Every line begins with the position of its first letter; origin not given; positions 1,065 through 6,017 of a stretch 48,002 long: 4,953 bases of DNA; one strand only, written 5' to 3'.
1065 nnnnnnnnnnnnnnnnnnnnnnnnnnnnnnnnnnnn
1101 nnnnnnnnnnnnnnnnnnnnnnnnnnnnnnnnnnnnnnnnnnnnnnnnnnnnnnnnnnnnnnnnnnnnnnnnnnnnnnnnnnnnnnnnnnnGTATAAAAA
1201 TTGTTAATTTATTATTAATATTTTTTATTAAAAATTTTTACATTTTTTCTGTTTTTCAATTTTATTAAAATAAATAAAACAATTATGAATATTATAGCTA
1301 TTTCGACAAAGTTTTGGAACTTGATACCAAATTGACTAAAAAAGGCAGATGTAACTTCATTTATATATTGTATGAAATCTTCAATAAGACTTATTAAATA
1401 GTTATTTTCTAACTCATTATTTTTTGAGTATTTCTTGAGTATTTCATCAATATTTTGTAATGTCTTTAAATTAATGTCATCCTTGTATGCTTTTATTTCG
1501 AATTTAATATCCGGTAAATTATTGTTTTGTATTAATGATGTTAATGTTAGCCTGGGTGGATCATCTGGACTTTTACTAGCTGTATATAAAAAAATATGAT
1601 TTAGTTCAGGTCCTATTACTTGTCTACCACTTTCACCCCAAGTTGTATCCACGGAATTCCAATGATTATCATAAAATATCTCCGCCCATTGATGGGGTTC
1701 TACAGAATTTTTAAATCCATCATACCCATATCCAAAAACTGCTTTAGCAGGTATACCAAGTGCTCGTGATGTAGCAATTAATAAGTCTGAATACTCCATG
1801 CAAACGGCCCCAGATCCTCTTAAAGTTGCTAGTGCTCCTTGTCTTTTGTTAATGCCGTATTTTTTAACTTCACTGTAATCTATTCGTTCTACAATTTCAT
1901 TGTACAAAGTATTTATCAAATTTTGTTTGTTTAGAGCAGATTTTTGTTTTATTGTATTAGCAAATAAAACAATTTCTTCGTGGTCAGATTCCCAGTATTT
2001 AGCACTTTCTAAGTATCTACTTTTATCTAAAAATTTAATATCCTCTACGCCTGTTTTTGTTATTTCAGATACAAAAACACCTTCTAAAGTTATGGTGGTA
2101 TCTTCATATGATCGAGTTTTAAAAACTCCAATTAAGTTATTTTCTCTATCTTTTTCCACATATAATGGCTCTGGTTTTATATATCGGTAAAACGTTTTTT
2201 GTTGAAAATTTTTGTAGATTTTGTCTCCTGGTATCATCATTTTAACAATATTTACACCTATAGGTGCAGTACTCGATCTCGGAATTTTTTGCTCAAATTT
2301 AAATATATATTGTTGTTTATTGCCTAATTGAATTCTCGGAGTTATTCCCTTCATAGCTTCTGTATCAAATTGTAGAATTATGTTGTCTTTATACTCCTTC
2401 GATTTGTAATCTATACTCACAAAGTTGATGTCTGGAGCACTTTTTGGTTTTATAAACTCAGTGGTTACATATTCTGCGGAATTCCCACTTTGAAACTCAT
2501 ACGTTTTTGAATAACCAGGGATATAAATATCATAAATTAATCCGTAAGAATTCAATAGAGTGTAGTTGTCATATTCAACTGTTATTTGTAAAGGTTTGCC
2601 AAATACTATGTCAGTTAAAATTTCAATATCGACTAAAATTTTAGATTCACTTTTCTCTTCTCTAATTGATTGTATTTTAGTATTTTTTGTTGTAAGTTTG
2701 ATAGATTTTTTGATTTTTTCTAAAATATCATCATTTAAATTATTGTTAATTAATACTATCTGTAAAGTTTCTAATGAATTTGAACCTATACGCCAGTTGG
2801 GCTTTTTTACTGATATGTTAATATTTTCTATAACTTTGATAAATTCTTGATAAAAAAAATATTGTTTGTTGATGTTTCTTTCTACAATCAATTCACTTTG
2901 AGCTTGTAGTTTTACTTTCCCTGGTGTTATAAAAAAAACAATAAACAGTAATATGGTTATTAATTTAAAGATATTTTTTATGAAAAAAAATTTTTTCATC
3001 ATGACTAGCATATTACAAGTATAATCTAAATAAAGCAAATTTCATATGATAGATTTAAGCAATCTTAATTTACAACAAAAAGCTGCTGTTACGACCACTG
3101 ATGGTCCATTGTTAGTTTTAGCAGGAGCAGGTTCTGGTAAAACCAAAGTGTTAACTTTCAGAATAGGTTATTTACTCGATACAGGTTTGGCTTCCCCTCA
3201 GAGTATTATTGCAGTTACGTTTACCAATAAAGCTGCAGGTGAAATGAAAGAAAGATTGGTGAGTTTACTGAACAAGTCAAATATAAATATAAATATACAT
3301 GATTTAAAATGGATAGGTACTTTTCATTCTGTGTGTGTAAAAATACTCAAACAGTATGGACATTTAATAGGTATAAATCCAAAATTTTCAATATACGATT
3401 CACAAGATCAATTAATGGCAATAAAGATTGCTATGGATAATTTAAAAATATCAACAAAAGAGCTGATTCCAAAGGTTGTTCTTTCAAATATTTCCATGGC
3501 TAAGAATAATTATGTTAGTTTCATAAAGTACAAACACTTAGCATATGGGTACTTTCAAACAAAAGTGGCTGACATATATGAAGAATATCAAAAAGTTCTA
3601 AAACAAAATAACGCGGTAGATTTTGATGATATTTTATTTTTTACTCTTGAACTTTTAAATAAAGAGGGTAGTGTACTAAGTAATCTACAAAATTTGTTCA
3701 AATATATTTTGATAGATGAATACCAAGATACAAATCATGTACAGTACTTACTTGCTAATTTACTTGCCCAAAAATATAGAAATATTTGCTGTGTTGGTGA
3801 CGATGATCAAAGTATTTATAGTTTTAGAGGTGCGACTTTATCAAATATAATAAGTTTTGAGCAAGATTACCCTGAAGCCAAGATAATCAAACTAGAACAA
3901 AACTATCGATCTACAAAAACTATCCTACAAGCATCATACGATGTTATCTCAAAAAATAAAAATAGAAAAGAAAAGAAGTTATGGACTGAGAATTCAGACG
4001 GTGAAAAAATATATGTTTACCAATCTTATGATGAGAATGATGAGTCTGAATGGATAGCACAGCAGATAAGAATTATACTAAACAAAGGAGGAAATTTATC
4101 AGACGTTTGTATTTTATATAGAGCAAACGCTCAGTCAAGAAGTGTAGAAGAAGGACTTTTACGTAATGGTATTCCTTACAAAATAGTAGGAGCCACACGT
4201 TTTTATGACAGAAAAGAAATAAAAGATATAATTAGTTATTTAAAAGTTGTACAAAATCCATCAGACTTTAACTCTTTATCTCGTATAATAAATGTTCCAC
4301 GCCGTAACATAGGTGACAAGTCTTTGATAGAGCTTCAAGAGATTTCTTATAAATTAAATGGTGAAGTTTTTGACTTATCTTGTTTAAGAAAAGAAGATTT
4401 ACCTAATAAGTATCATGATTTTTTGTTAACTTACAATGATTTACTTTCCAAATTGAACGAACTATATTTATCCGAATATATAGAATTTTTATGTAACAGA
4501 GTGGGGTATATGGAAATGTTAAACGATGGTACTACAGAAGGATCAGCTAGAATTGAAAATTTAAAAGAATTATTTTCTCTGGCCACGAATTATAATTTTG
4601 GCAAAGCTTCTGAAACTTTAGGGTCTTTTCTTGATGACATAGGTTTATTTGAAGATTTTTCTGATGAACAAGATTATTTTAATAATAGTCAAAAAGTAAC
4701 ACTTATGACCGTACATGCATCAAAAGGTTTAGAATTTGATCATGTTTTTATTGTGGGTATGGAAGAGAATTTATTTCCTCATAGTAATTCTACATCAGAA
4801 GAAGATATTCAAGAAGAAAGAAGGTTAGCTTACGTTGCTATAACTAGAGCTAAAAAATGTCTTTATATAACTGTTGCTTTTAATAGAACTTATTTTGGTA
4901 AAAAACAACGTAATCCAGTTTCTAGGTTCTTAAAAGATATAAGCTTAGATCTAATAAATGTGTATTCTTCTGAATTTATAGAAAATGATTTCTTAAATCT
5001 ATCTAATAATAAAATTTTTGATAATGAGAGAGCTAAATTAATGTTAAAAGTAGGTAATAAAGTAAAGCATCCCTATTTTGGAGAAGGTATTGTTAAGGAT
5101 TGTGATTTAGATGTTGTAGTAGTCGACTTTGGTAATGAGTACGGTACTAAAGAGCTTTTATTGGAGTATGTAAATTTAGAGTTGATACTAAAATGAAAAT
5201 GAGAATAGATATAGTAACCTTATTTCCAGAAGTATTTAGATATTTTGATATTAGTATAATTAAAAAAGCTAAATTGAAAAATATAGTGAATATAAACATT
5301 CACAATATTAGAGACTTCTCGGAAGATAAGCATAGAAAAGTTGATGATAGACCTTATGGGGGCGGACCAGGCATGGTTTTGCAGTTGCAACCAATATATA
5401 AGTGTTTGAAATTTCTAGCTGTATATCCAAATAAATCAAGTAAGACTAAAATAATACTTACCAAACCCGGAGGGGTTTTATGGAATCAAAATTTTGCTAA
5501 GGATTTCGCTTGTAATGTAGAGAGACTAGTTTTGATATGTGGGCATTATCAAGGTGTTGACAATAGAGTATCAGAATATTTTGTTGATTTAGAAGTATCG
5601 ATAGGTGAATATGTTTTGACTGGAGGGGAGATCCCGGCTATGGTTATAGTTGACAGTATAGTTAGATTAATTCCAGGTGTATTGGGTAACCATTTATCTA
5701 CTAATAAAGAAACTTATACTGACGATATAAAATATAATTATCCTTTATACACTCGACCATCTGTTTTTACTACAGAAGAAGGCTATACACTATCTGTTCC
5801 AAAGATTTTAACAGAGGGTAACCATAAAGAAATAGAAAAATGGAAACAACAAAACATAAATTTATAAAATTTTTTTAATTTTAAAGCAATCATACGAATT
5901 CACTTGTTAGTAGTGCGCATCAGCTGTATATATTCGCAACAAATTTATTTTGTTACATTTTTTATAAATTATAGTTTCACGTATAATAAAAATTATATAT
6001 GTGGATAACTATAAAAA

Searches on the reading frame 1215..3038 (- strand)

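Call 9: search_protein_families(library=pfam, max_evalue=0.001, proteins=[window:1215-3038:-])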
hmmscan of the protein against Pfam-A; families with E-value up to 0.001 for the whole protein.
window:1215-3038:- (607 aa): 1 family
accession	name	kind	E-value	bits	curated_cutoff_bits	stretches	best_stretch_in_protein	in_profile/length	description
PF01841.26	Transglut_core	-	2.6e-14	53.8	23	1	369-464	12-107/108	Transglutaminase-like superfamily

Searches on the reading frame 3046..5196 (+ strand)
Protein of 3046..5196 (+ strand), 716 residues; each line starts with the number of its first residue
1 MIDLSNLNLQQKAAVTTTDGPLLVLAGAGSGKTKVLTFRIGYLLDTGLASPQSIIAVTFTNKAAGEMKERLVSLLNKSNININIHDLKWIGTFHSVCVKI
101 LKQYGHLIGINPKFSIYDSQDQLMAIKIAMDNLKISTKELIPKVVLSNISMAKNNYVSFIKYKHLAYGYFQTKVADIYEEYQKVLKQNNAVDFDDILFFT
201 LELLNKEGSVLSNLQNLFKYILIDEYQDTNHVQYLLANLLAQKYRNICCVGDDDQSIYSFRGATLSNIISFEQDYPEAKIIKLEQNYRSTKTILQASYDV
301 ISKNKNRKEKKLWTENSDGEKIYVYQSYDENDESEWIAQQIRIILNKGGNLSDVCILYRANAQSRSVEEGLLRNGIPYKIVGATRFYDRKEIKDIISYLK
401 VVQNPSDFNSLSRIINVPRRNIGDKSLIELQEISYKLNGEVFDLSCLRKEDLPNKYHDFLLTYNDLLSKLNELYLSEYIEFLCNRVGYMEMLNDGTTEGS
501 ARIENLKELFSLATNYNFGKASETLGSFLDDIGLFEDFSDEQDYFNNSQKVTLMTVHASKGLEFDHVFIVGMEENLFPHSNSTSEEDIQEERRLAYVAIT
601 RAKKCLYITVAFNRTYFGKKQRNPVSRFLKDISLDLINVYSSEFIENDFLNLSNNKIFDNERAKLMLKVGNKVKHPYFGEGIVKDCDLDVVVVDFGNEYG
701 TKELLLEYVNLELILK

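Call 9: search_protein_families(library=pfam, max_evalue=0.001, proteins=[window:3046-5196:+])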
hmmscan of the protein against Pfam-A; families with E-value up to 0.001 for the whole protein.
window:3046-5196:+ (716 aa): 7 families
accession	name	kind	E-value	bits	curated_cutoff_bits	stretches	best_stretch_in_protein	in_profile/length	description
PF00580.27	UvrD-helicase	-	2.7e-87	293.4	23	1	7-276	1-271/271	UvrD/REP helicase N-terminal domain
PF13361.12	UvrD_C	-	4.8e-82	276.6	25.6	1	281-610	1-347/350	UvrD-like helicase C-terminal domain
PF13245.12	AAA_19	-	6.4e-21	75.4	25.1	1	11-261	1-134/134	AAA domain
PF13538.12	UvrD_C_2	-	5.4e-11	42.6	27.4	1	551-608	2-51/52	UvrD-like helicase C-terminal domain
PF01443.25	Viral_helicase1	-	7.7e-10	39.4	21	1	548-608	174-226/228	Viral superfamily 1 RNA helicase core domain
PF13087.12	AAA_12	-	4.6e-06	26.8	27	0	544-608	132-190/195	AAA domain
PF13604.12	AAA_30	-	1.2e-05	25.5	27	0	7-70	2-65/191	AAA domain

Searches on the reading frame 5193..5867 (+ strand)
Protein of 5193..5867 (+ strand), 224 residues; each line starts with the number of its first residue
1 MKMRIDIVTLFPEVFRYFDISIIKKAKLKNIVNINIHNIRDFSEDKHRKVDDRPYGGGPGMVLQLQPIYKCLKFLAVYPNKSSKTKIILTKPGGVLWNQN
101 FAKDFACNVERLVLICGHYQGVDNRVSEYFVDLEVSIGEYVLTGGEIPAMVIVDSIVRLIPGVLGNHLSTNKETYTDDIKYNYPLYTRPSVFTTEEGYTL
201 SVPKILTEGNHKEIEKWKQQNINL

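Call 9: search_protein_families(library=pfam, max_evalue=0.001, proteins=[window:5193-5867:+])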
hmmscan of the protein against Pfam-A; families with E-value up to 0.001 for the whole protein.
window:5193-5867:+ (224 aa): 1 family
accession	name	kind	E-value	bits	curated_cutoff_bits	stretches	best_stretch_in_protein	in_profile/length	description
PF01746.26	tRNA_m1G_MT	-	3.7e-44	151.2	27.3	1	24-220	2-184/195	tRNA (Guanine-1)-methyltransferase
